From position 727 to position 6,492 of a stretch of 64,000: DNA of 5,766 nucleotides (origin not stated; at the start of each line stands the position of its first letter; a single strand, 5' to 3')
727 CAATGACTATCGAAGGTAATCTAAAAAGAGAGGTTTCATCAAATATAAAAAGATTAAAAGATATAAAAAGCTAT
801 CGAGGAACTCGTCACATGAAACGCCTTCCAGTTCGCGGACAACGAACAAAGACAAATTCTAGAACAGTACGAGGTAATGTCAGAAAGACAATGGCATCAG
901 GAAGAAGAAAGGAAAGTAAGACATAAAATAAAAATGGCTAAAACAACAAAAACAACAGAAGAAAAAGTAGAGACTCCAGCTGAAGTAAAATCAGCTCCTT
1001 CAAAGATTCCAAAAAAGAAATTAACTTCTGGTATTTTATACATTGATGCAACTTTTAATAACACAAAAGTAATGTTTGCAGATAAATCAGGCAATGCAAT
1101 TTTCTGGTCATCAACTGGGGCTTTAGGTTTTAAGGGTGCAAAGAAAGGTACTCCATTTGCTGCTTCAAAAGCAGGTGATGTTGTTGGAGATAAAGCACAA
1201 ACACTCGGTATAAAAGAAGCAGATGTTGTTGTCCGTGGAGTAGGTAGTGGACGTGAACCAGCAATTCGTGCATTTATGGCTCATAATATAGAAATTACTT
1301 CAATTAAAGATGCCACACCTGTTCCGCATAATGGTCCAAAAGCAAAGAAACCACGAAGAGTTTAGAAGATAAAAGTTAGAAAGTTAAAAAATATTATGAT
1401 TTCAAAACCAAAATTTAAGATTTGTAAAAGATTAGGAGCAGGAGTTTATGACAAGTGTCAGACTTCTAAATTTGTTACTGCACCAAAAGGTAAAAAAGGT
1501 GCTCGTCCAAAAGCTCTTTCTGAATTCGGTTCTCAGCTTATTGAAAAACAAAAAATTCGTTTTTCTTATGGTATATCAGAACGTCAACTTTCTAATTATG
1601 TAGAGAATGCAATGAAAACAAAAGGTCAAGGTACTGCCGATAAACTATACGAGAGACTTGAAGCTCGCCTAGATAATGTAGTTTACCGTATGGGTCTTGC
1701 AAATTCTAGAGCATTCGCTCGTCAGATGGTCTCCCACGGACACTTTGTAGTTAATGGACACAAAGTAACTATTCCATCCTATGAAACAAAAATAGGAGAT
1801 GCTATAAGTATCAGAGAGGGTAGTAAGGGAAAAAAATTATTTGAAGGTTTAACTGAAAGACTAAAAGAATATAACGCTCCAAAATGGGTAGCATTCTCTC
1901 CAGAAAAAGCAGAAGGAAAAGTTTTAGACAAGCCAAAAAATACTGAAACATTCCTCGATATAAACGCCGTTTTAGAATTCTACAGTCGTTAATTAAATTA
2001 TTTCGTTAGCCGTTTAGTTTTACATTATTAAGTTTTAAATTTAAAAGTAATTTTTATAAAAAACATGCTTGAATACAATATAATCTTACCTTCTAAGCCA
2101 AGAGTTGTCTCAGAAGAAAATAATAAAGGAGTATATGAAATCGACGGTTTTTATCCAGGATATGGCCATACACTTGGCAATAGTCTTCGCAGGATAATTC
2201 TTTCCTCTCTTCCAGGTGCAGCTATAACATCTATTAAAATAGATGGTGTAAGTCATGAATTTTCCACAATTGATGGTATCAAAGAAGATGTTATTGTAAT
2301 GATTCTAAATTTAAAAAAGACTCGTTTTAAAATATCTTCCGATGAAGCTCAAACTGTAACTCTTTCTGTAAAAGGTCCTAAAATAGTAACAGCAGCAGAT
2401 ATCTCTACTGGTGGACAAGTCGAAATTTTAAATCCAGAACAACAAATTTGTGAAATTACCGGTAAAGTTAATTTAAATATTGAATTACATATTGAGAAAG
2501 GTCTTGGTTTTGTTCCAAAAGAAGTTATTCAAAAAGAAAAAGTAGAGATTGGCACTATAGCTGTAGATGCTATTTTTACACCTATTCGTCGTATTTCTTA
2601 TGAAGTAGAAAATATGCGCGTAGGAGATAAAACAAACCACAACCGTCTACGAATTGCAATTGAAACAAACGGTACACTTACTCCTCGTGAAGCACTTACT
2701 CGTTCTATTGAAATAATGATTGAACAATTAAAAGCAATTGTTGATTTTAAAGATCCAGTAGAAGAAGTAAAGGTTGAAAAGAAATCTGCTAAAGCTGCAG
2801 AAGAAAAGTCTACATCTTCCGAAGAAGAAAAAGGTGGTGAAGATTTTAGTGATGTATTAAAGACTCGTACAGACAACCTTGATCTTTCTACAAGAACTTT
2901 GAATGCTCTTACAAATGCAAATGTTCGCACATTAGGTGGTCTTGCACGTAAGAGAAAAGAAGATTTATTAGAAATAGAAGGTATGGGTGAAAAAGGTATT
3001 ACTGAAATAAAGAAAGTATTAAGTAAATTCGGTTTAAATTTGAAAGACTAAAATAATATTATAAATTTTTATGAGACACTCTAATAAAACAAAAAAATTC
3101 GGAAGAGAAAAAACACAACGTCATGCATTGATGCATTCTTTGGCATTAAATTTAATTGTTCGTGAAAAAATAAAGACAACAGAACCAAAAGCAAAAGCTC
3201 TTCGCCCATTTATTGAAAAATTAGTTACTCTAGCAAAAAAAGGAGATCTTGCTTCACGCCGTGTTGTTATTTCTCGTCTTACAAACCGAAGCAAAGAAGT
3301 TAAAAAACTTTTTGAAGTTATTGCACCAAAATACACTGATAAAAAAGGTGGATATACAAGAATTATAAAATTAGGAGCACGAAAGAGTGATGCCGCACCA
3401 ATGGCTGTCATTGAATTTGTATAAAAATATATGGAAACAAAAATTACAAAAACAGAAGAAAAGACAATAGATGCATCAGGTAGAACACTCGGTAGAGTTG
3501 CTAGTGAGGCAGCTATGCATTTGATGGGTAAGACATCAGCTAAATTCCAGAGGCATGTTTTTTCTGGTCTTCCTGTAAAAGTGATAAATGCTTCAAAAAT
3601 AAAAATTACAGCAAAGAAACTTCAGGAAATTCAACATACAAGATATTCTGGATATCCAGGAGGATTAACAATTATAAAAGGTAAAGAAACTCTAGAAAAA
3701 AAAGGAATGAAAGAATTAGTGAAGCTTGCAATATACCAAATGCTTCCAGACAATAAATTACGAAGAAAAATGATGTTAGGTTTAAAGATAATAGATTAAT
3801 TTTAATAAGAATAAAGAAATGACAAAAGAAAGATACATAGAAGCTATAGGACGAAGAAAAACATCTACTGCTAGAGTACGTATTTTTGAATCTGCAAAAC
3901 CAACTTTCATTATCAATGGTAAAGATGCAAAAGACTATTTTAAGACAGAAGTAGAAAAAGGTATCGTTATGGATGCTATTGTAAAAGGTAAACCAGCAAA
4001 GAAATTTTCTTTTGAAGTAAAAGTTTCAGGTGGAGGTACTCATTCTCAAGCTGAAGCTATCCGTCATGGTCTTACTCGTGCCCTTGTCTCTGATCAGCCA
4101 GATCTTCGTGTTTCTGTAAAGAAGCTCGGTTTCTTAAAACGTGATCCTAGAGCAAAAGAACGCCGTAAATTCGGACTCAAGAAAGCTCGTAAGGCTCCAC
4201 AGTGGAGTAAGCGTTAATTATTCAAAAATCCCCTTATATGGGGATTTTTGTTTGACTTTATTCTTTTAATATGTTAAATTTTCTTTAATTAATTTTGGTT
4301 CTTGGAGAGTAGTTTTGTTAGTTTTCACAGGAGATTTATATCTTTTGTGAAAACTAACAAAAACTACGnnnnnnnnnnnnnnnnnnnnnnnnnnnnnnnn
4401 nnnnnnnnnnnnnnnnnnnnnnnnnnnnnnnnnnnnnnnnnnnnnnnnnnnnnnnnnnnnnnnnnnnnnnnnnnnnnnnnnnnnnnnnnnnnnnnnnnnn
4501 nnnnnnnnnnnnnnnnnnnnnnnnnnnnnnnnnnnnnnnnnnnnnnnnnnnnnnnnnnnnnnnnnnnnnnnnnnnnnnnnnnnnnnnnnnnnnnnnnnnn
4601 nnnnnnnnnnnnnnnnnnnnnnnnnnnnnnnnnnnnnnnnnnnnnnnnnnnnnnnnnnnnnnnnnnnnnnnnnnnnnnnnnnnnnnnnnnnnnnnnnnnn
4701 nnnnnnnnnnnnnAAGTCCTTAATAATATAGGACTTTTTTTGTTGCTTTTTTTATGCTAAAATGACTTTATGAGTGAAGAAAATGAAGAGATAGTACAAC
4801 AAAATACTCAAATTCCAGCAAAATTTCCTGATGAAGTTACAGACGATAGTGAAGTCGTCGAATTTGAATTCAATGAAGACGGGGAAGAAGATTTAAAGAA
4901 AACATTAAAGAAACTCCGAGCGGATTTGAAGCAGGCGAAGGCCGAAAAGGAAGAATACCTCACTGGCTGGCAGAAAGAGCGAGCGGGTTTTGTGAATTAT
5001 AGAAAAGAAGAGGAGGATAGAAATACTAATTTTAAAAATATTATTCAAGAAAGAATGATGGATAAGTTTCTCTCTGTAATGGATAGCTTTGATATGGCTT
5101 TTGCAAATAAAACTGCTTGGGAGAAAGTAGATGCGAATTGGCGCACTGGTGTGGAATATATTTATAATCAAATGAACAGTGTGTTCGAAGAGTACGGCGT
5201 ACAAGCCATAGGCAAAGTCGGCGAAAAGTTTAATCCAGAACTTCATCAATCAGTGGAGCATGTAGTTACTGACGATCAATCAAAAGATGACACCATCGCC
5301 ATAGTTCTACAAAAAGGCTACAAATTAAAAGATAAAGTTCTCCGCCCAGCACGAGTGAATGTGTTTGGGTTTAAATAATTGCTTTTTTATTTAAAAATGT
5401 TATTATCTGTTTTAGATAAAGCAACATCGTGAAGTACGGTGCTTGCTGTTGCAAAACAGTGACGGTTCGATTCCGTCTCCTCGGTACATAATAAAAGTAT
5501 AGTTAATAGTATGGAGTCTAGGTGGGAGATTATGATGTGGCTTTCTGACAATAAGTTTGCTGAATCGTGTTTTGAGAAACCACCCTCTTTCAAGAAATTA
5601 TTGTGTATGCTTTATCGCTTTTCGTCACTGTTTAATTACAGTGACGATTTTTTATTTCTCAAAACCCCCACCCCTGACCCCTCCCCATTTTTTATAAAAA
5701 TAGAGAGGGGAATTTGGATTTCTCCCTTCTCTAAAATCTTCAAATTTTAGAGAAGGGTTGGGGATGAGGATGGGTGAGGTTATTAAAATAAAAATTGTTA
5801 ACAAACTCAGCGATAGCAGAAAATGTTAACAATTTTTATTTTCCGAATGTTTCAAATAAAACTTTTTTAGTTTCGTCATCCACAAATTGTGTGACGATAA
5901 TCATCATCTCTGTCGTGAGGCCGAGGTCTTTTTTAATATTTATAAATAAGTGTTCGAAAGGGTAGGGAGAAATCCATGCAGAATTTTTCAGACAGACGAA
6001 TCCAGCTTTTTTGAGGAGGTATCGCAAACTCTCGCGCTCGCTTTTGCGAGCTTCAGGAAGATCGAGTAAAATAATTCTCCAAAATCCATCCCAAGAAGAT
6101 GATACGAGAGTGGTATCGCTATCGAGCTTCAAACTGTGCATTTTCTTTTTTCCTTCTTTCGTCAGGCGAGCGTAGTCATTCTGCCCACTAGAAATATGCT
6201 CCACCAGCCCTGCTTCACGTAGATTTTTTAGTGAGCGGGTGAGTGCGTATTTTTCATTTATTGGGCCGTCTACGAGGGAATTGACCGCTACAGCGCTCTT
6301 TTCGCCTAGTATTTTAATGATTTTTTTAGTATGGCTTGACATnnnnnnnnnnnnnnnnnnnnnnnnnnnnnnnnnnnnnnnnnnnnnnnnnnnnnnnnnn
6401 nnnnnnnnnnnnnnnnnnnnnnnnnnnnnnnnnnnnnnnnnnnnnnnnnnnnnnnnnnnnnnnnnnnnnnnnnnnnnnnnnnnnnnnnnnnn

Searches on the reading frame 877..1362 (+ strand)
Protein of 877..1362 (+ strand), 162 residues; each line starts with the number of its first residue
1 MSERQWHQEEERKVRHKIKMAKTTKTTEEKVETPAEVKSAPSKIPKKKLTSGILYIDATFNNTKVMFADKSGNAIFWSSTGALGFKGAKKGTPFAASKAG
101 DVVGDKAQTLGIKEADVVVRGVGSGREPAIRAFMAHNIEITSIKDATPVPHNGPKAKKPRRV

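Call 28: search_protein_families(library=pfam, proteins=[window:877-1362:+], max_evalue=0.001)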
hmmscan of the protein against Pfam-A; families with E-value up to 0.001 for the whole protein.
window:877-1362:+ (162 aa): 1 family
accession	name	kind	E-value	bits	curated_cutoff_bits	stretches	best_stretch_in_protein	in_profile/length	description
PF00411.24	Ribosomal_S11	-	2.6e-33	115.1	25.1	1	52-161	1-110/110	Ribosomal protein S11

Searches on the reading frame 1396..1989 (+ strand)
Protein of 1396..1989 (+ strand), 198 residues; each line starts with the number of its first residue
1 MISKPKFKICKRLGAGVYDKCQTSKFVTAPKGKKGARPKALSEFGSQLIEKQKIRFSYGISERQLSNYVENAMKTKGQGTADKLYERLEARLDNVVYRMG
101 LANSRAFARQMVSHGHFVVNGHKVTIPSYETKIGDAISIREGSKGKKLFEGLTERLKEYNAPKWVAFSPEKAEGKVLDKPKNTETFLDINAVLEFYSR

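Call 28: search_protein_families(library=pfam, proteins=[window:1396-1989:+], max_evalue=0.001)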
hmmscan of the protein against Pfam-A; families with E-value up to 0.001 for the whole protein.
window:1396-1989:+ (198 aa): 2 families
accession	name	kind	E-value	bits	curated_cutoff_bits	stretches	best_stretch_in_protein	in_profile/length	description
PF01479.30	S4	-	1.6e-17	63.4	22.8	1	91-137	2-48/48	S4 domain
PF00163.24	Ribosomal_S4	-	8e-15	55.8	23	1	4-89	4-95/95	Ribosomal protein S4/S9 N-terminal domain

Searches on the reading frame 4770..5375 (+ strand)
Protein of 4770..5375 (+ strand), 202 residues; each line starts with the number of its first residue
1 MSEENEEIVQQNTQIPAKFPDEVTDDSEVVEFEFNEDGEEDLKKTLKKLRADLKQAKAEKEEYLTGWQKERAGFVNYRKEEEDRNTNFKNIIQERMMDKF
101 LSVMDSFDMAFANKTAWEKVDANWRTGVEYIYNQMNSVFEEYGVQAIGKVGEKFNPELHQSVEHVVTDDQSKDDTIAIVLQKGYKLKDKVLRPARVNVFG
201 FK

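Call 28: search_protein_families(library=pfam, proteins=[window:4770-5375:+], max_evalue=0.001)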
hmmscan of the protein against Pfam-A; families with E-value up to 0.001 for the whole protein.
window:4770-5375:+ (202 aa): 1 family
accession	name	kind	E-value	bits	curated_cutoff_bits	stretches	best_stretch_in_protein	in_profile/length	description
PF01025.24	GrpE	-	4.2e-38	131.1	25.8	1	37-198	4-163/165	GrpE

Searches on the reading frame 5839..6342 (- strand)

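Call 28: search_protein_families(library=pfam, proteins=[window:5839-6342:-], max_evalue=0.001)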
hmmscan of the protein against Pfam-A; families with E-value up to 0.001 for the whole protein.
window:5839-6342:- (168 aa): 1 family
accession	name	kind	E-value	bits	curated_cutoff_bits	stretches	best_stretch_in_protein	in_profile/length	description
PF20803.2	PaaX_M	-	5.1e-19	68.6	24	1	82-158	2-78/83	PaaX protein central Cas2-like domain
